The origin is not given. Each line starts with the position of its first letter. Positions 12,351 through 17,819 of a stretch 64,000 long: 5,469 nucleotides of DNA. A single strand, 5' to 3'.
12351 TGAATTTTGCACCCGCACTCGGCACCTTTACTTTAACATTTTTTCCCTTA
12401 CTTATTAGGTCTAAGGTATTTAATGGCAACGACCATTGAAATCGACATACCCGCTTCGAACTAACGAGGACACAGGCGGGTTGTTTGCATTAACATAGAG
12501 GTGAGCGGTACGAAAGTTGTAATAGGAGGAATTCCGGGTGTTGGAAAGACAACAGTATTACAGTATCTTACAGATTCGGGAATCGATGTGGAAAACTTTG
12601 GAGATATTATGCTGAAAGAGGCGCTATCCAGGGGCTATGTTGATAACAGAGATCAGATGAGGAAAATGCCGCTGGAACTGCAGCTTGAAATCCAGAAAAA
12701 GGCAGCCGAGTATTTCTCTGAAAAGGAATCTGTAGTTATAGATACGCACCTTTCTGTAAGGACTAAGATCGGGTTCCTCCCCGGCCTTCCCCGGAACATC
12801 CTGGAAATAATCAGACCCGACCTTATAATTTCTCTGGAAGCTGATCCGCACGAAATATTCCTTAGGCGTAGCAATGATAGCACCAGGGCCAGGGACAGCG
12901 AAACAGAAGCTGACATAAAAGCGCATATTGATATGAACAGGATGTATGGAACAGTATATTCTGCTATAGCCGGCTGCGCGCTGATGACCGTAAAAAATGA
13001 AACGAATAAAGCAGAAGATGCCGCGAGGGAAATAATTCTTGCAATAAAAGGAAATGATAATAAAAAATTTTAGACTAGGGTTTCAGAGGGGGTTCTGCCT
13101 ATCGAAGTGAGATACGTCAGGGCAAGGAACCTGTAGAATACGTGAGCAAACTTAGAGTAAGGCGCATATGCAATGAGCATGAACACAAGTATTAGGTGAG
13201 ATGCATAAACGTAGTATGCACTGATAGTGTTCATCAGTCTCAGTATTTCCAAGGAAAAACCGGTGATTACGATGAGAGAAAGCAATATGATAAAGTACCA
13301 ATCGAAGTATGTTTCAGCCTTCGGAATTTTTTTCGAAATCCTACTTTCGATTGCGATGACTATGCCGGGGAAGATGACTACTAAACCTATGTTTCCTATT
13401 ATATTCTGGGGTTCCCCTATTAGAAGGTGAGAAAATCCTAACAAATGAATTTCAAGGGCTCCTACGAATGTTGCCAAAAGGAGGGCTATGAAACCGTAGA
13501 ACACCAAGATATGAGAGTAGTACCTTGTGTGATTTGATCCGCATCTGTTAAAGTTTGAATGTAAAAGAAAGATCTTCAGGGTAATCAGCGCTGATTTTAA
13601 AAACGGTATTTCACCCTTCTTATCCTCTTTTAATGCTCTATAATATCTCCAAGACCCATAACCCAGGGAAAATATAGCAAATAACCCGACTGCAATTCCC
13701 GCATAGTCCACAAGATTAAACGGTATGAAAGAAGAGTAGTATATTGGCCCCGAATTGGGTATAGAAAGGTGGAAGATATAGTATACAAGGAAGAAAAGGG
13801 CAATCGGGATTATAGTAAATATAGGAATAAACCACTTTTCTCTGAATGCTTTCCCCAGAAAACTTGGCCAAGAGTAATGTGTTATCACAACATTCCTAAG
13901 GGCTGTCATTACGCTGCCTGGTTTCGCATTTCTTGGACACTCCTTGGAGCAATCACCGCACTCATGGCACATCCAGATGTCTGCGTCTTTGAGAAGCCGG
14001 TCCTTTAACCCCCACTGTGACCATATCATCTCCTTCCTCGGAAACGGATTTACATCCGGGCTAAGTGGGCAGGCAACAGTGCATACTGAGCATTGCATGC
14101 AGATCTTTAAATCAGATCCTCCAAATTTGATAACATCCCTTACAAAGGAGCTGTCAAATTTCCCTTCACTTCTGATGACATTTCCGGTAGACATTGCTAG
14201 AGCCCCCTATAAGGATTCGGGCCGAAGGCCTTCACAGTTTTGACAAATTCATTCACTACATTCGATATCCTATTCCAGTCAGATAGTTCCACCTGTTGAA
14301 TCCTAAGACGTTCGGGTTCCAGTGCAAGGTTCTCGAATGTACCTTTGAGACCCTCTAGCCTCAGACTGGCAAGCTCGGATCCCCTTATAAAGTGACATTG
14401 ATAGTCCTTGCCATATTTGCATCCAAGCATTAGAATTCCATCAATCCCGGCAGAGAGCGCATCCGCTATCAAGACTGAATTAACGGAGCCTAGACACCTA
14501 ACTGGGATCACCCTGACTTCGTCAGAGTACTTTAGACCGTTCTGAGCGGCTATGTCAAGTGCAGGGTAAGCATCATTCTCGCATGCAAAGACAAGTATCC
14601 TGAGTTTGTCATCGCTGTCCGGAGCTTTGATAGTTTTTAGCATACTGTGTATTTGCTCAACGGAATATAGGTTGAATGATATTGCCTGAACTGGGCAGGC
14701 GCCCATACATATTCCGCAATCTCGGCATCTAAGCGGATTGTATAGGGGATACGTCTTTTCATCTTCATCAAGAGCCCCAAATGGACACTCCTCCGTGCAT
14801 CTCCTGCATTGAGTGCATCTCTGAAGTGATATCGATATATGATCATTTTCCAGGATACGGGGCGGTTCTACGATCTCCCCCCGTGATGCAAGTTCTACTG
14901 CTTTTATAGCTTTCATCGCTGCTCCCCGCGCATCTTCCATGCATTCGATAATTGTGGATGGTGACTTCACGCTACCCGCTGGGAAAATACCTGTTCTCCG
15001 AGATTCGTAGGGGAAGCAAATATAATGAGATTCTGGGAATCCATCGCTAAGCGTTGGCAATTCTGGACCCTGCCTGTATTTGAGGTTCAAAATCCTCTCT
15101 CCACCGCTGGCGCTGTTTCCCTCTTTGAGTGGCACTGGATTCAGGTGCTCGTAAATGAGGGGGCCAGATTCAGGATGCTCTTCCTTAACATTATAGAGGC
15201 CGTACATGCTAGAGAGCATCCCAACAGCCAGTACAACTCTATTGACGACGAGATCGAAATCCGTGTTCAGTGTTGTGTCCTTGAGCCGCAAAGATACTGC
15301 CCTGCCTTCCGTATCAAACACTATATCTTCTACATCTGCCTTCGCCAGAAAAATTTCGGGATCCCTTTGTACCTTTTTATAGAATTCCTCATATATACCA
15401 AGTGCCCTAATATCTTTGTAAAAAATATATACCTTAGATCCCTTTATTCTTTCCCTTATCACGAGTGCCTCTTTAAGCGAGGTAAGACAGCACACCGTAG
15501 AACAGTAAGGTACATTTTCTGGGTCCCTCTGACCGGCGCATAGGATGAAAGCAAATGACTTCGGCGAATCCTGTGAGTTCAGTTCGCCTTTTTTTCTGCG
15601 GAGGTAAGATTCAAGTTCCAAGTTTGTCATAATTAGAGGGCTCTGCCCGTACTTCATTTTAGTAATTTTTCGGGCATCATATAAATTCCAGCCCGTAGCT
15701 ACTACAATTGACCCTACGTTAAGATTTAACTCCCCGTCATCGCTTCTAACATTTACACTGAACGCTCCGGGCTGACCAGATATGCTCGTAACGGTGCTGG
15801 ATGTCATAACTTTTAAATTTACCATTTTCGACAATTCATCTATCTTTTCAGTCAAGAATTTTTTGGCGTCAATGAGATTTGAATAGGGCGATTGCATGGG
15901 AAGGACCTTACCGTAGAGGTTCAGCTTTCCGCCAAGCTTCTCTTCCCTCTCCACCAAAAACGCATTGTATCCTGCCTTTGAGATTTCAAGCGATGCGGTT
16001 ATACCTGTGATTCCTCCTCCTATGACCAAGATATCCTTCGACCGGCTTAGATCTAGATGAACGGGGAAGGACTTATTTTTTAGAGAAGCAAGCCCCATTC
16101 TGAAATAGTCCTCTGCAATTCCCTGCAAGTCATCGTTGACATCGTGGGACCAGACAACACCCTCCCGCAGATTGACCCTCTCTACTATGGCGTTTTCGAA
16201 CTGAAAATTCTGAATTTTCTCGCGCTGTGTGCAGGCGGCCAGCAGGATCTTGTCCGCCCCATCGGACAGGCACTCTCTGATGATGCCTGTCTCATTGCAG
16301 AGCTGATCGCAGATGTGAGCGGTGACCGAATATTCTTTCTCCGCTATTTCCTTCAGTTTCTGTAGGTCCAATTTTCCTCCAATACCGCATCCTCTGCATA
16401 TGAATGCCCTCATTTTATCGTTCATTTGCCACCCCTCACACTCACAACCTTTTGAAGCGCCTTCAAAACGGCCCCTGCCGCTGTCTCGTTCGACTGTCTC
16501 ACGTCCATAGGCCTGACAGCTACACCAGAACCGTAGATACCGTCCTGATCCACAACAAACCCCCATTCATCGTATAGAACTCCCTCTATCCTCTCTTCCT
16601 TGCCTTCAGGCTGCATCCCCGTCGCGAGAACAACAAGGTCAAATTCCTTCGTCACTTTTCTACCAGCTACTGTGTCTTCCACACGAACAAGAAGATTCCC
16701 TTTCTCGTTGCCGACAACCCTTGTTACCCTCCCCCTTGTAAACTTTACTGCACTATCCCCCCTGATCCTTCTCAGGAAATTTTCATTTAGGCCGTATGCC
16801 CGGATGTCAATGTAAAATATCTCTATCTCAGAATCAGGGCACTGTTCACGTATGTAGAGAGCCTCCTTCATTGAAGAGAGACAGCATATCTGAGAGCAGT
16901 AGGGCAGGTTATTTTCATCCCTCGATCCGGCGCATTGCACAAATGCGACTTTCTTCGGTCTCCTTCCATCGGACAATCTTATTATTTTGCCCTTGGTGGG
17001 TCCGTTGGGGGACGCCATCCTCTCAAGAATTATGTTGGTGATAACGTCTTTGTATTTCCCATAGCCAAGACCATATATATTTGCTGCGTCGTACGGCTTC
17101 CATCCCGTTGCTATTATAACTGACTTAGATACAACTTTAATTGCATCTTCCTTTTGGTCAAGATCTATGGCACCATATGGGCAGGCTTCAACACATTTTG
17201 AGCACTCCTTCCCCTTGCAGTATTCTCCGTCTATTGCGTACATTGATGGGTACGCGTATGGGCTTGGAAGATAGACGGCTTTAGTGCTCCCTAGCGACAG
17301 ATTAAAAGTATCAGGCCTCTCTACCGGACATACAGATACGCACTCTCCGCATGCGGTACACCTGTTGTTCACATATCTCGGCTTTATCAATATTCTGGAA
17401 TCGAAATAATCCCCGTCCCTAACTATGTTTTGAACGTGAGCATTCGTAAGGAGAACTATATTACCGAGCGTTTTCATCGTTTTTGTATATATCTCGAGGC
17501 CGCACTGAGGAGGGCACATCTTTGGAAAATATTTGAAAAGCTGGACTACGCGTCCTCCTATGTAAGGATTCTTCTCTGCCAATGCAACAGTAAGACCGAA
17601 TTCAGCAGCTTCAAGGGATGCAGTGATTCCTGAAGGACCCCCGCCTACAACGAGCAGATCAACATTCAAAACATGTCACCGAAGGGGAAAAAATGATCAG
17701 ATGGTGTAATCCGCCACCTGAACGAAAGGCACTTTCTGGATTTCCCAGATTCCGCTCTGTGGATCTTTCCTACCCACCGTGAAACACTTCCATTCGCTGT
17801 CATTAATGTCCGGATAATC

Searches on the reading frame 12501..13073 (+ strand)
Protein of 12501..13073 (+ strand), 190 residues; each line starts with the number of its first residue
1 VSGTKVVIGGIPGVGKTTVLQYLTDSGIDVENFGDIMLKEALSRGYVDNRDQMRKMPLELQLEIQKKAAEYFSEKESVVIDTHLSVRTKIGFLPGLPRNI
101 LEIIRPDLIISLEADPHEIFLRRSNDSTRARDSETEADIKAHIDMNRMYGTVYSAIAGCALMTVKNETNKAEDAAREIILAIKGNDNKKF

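Call 5: search_protein_families(library=pfam, proteins=[window:12501-13073:+], max_evalue=0.01)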
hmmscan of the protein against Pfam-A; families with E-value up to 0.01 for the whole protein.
window:12501-13073:+ (190 aa): 5 families
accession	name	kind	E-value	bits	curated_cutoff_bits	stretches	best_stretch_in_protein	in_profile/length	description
PF13207.12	AAA_17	-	2.6e-33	115.6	27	1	10-140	2-136/136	AAA domain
PF13238.12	AAA_18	-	7.3e-11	43.1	29.4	1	6-132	1-117/128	AAA domain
PF13521.12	AAA_28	-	0.00011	22.9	27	1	5-84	1-83/164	AAA domain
PF02223.23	Thymidylate_kin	-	0.00033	20.8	27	0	99-164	113-172/185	Thymidylate kinase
PF01712.25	dNK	-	0.00093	19.4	27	0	7-83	2-83/203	Deoxynucleoside kinase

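Call 63: search_protein_families(library=ncbifam, proteins=[window:12501-13073:+], max_evalue=0.00001)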
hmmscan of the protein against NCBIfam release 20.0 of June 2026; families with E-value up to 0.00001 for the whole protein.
window:12501-13073:+ (190 aa): 3 families
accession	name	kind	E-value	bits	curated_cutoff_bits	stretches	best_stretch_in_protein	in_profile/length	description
NF003122.0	PRK04040.1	equivalog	6.6e-61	205.1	155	1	4-183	3-188/189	adenylate kinase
NF003012.0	PRK03839.1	equivalog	7.4e-07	29.3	152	0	6-117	3-91/180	putative kinase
TIGR00041.1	DTMP_kinase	equivalog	4.7e-06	26.5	83.25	0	96-171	120-192/196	dTMP kinase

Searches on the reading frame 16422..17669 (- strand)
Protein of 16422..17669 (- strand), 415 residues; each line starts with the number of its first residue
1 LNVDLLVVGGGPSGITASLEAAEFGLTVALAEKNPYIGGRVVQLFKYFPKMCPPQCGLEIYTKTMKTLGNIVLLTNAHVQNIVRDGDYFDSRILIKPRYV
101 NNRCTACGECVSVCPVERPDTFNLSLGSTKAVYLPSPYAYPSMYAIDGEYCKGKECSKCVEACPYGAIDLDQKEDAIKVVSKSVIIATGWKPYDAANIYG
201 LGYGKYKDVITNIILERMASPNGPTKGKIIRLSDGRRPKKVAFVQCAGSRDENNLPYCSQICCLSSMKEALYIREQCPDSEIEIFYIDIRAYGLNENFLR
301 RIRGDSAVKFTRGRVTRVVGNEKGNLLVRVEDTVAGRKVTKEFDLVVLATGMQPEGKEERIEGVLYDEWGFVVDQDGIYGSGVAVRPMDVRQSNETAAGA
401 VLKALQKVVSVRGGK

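Call 5: search_protein_families(library=pfam, proteins=[window:16422-17669:-], max_evalue=0.01)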
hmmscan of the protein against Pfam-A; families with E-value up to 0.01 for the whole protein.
window:16422-17669:- (415 aa): 24 families
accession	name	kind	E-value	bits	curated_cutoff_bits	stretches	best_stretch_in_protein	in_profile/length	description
PF07992.20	Pyr_redox_2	-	1.6e-09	38.1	26.1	1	4-40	2-38/291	Pyridine nucleotide-disulphide oxidoreductase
PF00037.32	Fer4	-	4.7e-09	36.1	21.1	2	100-117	4-21/24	4Fe-4S binding domain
PF12831.13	FAD_oxidored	-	4.8e-09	36.4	27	1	4-42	1-39/416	FAD dependent oxidoreductase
PF12837.12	Fer4_6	-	7.4e-09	35.6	25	2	97-117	2-22/24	4Fe-4S binding domain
PF14697.11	Fer4_21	-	2.2e-07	31.4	35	1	99-117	36-54/59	4Fe-4S dicluster domain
PF12838.12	Fer4_7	-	2.4e-07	31.5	27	2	95-116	29-50/52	4Fe-4S dicluster domain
PF13484.11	Fer4_16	-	3.5e-07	31.3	30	1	154-192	3-42/66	4Fe-4S double cluster binding domain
PF13237.11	Fer4_10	-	1.4e-06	28.6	25.5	2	98-116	3-21/53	4Fe-4S dicluster domain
PF12797.12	Fer4_2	-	8.8e-06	25.8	24.5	1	97-116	3-22/22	4Fe-4S binding domain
PF13187.11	Fer4_9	-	1.1e-05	25.8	27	1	80-116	34-49/52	4Fe-4S dicluster domain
PF00890.30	FAD_binding_2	-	1.3e-05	25.1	20.4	1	4-40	1-37/414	FAD binding domain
PF13183.11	Fer4_8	-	1.8e-05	25.6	27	1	52-116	11-66/68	4Fe-4S dicluster domain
PF13450.12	NAD_binding_8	-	2.8e-05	24.8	21.9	1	7-41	1-35/68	NAD(P)-binding Rossmann-like domain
PF03486.20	HI0933_like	-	9.8e-05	22.3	50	1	4-40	2-38/244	HI0933-like protein Rossmann domain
PF05834.18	Lycopene_cycl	-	0.0001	22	23.4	0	281-393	76-180/380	Lycopene cyclase protein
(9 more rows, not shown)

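Call 17: search_protein_families(library=ncbifam, proteins=[window:16422-17669:-], max_evalue=0.001)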
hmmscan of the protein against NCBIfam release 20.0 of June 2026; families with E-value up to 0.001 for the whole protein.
window:16422-17669:- (415 aa): 49 families (the best 25 are shown)
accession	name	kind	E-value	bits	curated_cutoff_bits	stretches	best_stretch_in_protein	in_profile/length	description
NF040770.1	hetero_SS_HdrA2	exception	1.5e-109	367.2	1100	1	3-380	140-514/777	CoB-CoM heterodisulfide reductase HdrA2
NF041778.1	hetero_SS_HdrA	equivalog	1e-92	311.3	1400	1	2-390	142-552/771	ferredoxin:CoB-CoM heterodisulfide reductase subunit HdrA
NF041891.1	hdrA_Methbact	equivalog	5.4e-89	299.4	1300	1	6-357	137-491/762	ferredoxin:CoB-CoM heterodisulfide reductase subunit HdrA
TIGR03997.1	mycofact_OYE_2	equivalog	3.5e-07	29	793.15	1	5-43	382-420/645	mycofactocin system FadH/OYE family oxidoreductase 2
NF005506.0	PRK07118.1-5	equivalog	6.8e-07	29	388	0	98-117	241-260/279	Fe-S cluster domain-containing protein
TIGR01350.1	lipoamide_DH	equivalog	1.1e-06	27.7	408.8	1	3-39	2-37/461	dihydrolipoyl dehydrogenase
TIGR02700.1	flavo_MJ0208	hypoth_equivalog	2e-06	27.3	251.35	0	144-179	143-176/234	dihydromethanopterin reductase (acceptor)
NF042909.1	FMH_DH_FwdF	exception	2e-06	27.1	375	1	99-180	12-84/336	tungsten-dependent formylmethanofuran dehydrogenase subunit FwdF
NF003585.0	PRK05249.1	equivalog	2.5e-06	26.4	465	1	2-42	6-46/464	Si-specific NAD(P)(+) transhydrogenase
TIGR01372.1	soxA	subfamily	2.7e-06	25.5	1164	1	3-42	169-208/996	sarcosine oxidase subunit alpha family protein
NF009410.0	PRK12771.1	subfamily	3.8e-06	25.8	516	1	5-40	141-176/566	NAD(P)-binding protein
NF004776.0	PRK06116.1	equivalog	6.6e-06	25.4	480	1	3-43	5-44/450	glutathione-disulfide reductase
TIGR00275.1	TIGR00275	subfamily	8.5e-06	24.8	183.8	1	6-40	2-36/401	aminoacetone oxidase family FAD-binding enzyme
NF053677.1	Desat2ChcC2Cyan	equivalog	9.1e-06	24.3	900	1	3-40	1-38/558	4-oxocyclohex-2-ene-1-carboxylate 5-dehydrogenase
TIGR02179.1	PorD_KorD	subfamily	1.2e-05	25.3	60.05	1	95-172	18-76/78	2-oxoacid:acceptor oxidoreductase, delta subunit, pyruvate/2-ketoisovalerate family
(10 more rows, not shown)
